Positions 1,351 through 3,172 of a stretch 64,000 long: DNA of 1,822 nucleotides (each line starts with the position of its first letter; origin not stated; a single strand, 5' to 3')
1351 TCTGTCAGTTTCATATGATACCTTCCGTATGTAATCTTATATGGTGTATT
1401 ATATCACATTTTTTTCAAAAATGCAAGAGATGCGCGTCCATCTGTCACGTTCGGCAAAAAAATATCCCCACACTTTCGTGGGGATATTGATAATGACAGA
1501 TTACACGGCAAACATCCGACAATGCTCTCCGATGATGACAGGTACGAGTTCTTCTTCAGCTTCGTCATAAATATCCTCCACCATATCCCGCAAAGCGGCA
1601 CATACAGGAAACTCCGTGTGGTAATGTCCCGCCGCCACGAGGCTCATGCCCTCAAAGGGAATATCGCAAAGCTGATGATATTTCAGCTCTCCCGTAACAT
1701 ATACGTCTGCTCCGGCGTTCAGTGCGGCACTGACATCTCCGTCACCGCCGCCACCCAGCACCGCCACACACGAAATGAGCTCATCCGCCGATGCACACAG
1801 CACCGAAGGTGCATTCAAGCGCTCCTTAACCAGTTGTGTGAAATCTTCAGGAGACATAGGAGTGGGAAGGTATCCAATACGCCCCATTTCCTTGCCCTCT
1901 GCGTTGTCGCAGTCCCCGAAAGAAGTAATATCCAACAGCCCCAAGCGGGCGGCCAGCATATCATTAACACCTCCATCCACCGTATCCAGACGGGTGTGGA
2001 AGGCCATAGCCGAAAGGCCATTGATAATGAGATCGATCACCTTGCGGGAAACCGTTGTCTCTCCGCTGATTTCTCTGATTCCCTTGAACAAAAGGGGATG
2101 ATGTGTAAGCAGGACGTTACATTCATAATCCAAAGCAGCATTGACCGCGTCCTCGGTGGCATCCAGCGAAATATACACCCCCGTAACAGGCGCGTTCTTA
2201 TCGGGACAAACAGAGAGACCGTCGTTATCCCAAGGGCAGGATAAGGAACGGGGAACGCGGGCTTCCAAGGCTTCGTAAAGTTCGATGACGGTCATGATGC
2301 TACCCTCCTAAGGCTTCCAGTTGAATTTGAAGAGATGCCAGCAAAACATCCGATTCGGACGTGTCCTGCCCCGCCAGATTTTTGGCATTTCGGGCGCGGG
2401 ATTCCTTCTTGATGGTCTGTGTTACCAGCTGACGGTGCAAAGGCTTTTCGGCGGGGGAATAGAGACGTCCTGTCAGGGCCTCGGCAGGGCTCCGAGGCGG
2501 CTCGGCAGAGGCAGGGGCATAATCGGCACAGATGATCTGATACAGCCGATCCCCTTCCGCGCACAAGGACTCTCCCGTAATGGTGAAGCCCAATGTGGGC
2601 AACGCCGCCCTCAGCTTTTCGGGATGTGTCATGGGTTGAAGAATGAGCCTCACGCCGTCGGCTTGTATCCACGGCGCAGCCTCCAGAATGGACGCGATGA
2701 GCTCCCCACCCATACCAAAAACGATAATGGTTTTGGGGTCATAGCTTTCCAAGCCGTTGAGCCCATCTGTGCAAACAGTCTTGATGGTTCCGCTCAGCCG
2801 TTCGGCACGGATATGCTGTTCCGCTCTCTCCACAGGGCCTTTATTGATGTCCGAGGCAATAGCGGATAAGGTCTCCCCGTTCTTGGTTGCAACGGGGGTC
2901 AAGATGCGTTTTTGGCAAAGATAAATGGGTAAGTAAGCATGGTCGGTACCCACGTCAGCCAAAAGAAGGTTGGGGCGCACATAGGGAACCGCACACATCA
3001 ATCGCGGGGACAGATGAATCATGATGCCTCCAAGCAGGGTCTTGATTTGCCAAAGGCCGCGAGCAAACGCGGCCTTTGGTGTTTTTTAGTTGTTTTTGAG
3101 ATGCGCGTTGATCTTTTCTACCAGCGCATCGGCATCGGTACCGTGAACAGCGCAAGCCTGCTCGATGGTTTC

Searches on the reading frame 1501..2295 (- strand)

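Call 32: search_protein_families(library=pfam, proteins=[window:1501-2295:-], max_evalue=0.0001)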
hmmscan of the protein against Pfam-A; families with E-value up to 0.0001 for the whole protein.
window:1501-2295:- (264 aa): 1 family
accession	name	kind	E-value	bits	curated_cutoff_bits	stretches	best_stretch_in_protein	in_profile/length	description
PF01784.24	DUF34_NIF3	-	6.3e-63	213.2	23.4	1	1-244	1-240/256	Duf34/NIF3 (NGG1p interacting factor 3)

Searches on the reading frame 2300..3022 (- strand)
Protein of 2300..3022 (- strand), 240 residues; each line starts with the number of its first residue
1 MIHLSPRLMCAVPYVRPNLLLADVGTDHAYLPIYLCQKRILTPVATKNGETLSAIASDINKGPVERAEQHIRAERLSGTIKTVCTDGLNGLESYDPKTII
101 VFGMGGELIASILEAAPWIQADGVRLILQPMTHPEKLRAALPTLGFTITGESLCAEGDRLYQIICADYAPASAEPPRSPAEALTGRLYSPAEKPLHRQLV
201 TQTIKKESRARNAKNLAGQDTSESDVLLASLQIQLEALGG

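Call 32: search_protein_families(library=pfam, proteins=[window:2300-3022:-], max_evalue=0.0001)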
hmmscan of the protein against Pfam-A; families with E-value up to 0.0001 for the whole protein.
window:2300-3022:- (240 aa): 2 families
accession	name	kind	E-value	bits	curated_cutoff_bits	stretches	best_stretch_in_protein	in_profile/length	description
PF12847.13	Methyltransf_18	-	1.3e-43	149.1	27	1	4-164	1-151/151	Methyltransferase domain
PF04816.18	TrmK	-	3.2e-35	122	27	1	21-206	1-176/205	tRNA (adenine(22)-N(1))-methyltransferase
